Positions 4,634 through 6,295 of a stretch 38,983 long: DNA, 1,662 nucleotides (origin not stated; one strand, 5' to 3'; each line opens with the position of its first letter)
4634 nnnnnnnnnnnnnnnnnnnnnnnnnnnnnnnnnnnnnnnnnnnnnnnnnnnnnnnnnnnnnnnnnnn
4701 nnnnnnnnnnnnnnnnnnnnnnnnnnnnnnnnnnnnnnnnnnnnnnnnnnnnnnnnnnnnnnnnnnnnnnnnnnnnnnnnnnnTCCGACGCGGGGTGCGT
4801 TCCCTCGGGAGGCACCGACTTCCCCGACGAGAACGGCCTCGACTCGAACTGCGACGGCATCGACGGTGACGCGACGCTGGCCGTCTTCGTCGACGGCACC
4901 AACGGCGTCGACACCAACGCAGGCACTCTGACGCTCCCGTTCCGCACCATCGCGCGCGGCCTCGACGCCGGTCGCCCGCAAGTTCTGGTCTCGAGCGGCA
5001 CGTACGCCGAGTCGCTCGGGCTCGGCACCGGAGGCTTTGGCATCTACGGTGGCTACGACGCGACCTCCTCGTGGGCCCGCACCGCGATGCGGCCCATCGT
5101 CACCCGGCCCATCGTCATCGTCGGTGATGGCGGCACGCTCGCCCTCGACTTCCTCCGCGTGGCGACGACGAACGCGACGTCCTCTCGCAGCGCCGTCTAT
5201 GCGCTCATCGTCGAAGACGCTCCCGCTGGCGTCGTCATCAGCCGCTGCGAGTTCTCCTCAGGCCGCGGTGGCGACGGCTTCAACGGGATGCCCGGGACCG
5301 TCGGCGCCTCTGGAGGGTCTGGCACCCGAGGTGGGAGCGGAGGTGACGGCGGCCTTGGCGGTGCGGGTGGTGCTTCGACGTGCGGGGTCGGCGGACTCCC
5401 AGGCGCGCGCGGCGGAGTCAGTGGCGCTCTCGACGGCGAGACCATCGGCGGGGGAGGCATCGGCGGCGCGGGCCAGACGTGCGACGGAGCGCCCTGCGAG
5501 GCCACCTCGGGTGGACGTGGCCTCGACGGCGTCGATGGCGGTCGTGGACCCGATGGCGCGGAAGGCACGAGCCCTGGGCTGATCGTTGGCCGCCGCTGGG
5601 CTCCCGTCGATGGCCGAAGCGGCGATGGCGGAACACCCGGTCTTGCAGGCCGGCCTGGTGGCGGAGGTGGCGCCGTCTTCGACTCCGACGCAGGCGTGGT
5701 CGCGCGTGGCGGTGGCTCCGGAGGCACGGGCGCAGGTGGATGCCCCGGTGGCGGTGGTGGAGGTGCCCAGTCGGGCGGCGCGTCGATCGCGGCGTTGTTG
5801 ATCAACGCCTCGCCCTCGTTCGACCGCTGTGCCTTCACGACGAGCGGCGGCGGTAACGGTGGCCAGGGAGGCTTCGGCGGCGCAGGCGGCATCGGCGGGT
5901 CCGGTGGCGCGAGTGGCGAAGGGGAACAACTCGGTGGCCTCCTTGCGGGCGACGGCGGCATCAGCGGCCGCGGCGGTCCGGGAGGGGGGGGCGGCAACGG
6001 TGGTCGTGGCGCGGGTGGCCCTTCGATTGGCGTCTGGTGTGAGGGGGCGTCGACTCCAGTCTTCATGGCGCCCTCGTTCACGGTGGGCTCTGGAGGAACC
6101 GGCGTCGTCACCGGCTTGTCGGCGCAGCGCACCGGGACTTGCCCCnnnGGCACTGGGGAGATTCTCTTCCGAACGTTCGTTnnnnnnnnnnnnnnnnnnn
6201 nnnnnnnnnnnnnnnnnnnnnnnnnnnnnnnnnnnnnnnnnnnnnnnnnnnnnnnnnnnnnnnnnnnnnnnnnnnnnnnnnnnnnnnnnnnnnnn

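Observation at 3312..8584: Three-gene operon of secreted proteins: two adjacent paralogous Cys-module/Gly-repeat/beta-helix proteins preceded by a Pro-rich secreted protein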

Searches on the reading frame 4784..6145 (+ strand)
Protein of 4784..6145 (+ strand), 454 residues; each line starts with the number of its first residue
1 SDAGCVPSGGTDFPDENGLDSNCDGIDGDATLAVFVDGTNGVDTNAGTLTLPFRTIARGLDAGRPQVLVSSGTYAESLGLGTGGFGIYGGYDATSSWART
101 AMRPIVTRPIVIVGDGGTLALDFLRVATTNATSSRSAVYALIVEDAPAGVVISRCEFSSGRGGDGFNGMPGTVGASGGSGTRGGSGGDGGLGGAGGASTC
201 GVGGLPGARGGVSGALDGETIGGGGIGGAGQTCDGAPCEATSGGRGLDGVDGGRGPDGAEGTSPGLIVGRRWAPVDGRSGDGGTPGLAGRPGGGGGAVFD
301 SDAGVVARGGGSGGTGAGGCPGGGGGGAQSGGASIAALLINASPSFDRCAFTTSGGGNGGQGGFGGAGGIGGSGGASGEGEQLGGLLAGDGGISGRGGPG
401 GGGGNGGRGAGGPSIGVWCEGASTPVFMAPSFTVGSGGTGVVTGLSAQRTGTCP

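Call 17: find_homologous_proteins(query=window:4784-6145:+)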
Query window:4784-6145:+ (454 aa): 1083 proteins with E <= 0.001 among 8000 candidates; the best 120 are listed.
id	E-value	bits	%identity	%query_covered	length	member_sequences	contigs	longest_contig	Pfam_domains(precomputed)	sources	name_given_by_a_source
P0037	1.4e-224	765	86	99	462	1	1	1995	-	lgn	-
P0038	9.8e-209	712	81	100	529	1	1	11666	-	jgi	jgi:hypothetical protein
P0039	2.1e-190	652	76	97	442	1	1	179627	-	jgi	jgi:hypothetical protein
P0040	1.3e-178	613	71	99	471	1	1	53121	-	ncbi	ncbi:MAG: hypothetical protein ABTQ32_18950, partial [Myxococcaceae bacterium]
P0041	3.1e-161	556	66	99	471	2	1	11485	PF07602.18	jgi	jgi:hypothetical protein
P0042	9.7e-155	534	66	98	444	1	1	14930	PF07602.18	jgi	jgi:hypothetical protein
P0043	1.7e-152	527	65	99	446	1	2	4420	PF07602.18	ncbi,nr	ncbi:MAG: DUF1565 domain-containing protein [Myxococcaceae bacterium]|nr:DUF1565 domain-containing p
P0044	1.3e-79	287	46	96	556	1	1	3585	-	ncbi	-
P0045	1.0e-63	234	45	78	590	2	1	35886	-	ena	-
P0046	4.1e-61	225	40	75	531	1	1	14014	-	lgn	-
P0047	7.1e-53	198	39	76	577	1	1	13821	-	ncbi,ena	-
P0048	2.2e-49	187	38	78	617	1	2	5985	-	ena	-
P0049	4.2e-47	179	-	-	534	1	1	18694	-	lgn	-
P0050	1.6e-41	161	28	41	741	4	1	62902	-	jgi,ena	-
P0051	6.9e-39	152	-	-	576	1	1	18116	-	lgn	-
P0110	1.6e-25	108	-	-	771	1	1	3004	PF11617.14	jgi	jgi:hypothetical protein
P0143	9.2e-24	102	-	-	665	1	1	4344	PF11617.14,PF26696.1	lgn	-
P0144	1.1e-23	102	-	-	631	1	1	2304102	PF13205.13,PF11617.14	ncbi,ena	-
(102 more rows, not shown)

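Call 63: find_encoding_contigs(protein=P0045, flank=8000, max_places=2)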
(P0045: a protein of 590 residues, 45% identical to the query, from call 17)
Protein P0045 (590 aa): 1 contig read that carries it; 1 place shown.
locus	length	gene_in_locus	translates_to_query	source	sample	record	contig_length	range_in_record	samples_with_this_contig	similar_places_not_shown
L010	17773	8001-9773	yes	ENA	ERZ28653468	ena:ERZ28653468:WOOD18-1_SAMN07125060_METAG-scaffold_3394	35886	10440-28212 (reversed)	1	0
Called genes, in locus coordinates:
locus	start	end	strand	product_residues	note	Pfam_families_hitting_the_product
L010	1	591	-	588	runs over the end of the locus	PF00850:Hist_deacetyl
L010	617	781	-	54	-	-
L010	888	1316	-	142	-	PF10604:Polyketide_cyc2, PF03364:Polyketide_cyc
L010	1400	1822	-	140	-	PF13279:4HBT_2, PF03061:4HBT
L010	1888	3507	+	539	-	PF01663:Phosphodiest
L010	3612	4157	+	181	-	PF09650:PHA_gran_rgn (faint)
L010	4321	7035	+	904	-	PF00176:SNF2-rel_dom, PF00270:DEAD, PF04851:ResIII, PF00271:Helicase_C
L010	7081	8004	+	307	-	-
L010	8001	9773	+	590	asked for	-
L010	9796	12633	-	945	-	PF22352:K319L-like_PKD (faint), PF21027:Sde0182_C (faint), PF00801:PKD, PF18911:PKD_4, PF00801:PKD, PF18911:PKD_4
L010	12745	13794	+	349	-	PF12796:Ank_2, PF13637:Ank_4, PF00023:Ank, PF13606:Ank_3 (weak), PF13637:Ank_4, PF12796:Ank_2, PF13857:Ank_5 (weak), PF00023:Ank (weak), +2 more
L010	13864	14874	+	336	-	PF04015:DUF362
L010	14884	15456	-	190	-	-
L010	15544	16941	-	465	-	PF00498:FHA, PF16697:Yop-YscD_cpl, PF00158:Sigma54_activat, PF14532:Sigma54_activ_2, PF01078:Mg_chelatase (faint), PF07728:AAA_5 (weak), PF25601:AAA_lid_14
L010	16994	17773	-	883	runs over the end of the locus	PF00069:Pkinase, PF01636:APH (faint), PF07714:PK_Tyr_Ser-Thr, PF26549:Tricorn_N (faint)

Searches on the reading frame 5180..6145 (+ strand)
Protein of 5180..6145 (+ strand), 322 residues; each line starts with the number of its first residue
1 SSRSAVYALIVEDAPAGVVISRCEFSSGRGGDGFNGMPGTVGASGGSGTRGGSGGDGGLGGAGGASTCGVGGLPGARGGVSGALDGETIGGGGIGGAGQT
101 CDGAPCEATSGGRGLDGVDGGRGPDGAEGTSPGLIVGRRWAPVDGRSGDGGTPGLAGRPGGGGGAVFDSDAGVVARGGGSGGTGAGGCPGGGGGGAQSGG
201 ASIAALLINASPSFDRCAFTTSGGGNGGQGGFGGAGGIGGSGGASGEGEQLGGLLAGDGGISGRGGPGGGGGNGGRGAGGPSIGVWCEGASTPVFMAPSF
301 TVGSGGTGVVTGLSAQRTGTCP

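Call 46: search_solved_structures(query=window:5180-6145:+, max_evalue=1, show_alignments=2)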
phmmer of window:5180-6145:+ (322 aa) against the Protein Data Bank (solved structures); distinct sequences matched with E-value up to 1: 1.
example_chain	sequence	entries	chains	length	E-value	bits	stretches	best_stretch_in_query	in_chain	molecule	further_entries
2l6f_A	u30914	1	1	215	0.027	16.7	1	178-251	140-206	Focal adhesion kinase 1, linker1, Paxillin, linker2, Paxillin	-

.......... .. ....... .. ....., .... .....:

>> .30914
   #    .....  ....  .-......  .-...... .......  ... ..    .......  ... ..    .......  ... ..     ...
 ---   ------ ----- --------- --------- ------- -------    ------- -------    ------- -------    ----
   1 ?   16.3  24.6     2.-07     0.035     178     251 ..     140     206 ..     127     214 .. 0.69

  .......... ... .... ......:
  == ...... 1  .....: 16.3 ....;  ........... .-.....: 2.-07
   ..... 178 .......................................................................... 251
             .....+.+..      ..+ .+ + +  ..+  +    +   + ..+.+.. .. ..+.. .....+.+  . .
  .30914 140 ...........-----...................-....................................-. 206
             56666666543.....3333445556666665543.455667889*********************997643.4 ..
